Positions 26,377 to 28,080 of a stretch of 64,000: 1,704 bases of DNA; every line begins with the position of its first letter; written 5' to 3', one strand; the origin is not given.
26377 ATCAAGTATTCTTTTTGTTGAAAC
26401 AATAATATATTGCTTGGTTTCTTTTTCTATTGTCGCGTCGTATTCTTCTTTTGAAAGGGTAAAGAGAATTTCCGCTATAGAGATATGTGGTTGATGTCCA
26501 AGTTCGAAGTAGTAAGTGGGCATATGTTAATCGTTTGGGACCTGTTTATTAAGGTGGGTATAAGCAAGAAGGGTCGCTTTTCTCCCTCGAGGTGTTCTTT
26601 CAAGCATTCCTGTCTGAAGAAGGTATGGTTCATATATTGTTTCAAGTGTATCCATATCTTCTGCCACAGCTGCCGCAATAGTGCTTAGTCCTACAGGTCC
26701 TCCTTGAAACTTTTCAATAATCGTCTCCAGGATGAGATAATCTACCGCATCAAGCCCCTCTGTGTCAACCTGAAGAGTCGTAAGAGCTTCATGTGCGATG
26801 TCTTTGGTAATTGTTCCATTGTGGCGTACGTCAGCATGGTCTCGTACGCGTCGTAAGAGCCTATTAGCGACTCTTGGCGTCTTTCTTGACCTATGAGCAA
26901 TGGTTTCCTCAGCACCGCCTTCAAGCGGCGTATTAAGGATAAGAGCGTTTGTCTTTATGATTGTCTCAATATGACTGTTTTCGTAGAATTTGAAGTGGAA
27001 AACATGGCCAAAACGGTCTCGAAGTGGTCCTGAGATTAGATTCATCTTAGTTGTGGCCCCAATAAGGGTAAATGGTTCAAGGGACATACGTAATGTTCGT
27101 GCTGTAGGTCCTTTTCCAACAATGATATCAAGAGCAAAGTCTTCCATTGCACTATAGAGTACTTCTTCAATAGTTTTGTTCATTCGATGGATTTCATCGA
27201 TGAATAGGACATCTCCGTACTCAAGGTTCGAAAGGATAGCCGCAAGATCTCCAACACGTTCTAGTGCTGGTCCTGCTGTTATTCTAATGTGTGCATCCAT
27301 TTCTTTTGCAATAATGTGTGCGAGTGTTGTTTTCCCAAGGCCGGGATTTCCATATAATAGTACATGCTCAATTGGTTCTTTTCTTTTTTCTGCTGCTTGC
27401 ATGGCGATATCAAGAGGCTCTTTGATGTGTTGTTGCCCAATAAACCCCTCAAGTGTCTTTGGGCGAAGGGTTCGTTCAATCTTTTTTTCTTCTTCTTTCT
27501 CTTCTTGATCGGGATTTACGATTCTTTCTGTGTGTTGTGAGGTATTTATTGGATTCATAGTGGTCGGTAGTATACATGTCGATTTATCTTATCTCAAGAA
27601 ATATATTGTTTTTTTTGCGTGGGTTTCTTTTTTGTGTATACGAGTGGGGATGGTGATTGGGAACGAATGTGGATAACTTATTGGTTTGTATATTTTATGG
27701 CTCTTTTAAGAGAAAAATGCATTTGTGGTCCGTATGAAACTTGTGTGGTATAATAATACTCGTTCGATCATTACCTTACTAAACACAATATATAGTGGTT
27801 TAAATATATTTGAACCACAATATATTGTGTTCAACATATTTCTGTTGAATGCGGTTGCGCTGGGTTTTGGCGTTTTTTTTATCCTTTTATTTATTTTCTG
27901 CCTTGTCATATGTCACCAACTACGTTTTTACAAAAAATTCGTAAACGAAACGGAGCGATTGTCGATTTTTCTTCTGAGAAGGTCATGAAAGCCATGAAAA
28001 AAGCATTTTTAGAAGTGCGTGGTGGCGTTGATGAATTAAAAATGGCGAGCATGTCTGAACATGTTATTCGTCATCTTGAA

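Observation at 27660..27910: nrdAB promoter carries tandem NrdR boxes plus a perfect DnaA box, yet no nrdR gene is nearby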

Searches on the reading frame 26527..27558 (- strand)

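Call 8: search_protein_families(library=pfam, proteins=[window:26527-27558:-])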
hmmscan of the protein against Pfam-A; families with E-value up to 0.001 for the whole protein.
window:26527-27558:- (343 aa): 18 families
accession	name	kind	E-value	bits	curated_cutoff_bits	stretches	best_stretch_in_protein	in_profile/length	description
PF05496.18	RuvB_N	-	1.6e-74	249.4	27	1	31-188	1-158/159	Holliday junction DNA helicase RuvB P-loop domain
PF17864.7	AAA_lid_4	-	8e-25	86.8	27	1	192-265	1-74/74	RuvB AAA lid domain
PF05491.19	RuvB_C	-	1.1e-23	83.4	24.7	1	267-336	2-71/72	RuvB C-terminal winged helix domain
PF00004.35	AAA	-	5.6e-21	75.8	21.2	1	66-190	1-130/131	ATPase family associated with various cellular activities (AAA)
PF07728.20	AAA_5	-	8.9e-09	35.9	22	1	65-183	1-139/139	AAA domain (dynein-related subfamily)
PF06068.19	TIP49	-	5.2e-06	26.3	23.8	1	34-94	21-81/347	TIP49 P-loop domain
PF01078.27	Mg_chelatase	-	1.5e-05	24.9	20.3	0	39-84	5-43/207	Magnesium chelatase, subunit ChlI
PF13191.12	AAA_16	-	4.5e-05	24.5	32.6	1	58-96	20-58/167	AAA ATPase domain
PF00493.29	MCM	-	5e-05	22.9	23.3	0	23-92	10-86/224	MCM P-loop domain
PF05673.19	DUF815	-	7.3e-05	22.5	23.8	0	32-123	23-116/249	Protein of unknown function (DUF815)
PF07726.17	AAA_3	-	0.00011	22.6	27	0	65-92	1-28/131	ATPase family associated with various cellular activities (AAA)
PF20720.3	nSTAND3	-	0.00027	21.1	27.2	1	56-89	10-43/155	Novel STAND NTPase 3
PF00910.28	RNA_helicase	-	0.00038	21.4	21.5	1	66-135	1-65/105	RNA helicase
PF13401.12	AAA_22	-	0.00049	20.9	27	0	65-89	7-31/130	AAA domain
PF00158.32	Sigma54_activat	-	0.00053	20.1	20.2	0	52-87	11-46/168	Sigma-54 interaction domain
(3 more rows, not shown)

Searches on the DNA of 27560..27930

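Call 67: search_rna_families(source=window, start=27560, end=27930, threshold=evalue, max_evalue=1)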
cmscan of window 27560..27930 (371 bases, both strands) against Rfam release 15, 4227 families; matches with E-value up to 1: 7.
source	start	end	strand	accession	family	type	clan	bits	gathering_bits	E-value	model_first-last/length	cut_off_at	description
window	27776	27837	-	RF03728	MIR1511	Gene; miRNA;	-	27.2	100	0.0035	1-85/85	no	MIR1511 microRNA precursor family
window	27782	27831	+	RF04065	mir-7563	Gene; miRNA;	-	25.9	80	0.0058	11-64/76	no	mir-7563 microRNA precursor family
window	27781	27830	-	RF04065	mir-7563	Gene; miRNA;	-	25.3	80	0.0082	1-76/76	no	mir-7563 microRNA precursor family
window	27775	27836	-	RF03621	MIR4245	Gene; miRNA;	-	25.2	74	0.027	1-128/128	no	MIR4245 microRNA precursor family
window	27778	27883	+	RF03534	sRNA71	Gene; sRNA;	-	23.5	50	0.27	1-104/104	no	Staphylococcus sRNA71 small RNA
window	27782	27831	+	RF04172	MIR8675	Gene; miRNA;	-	22.9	90.8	0.046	23-74/95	no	MIR8675 microRNA precursor family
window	27783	27830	+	RF01029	mir-649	Gene; miRNA;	-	17.9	100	0.91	1-93/93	no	mir-649 microRNA precursor family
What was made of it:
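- No Rfam family matches; there are only sub-threshold miRNA-hairpin hits (call 67).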
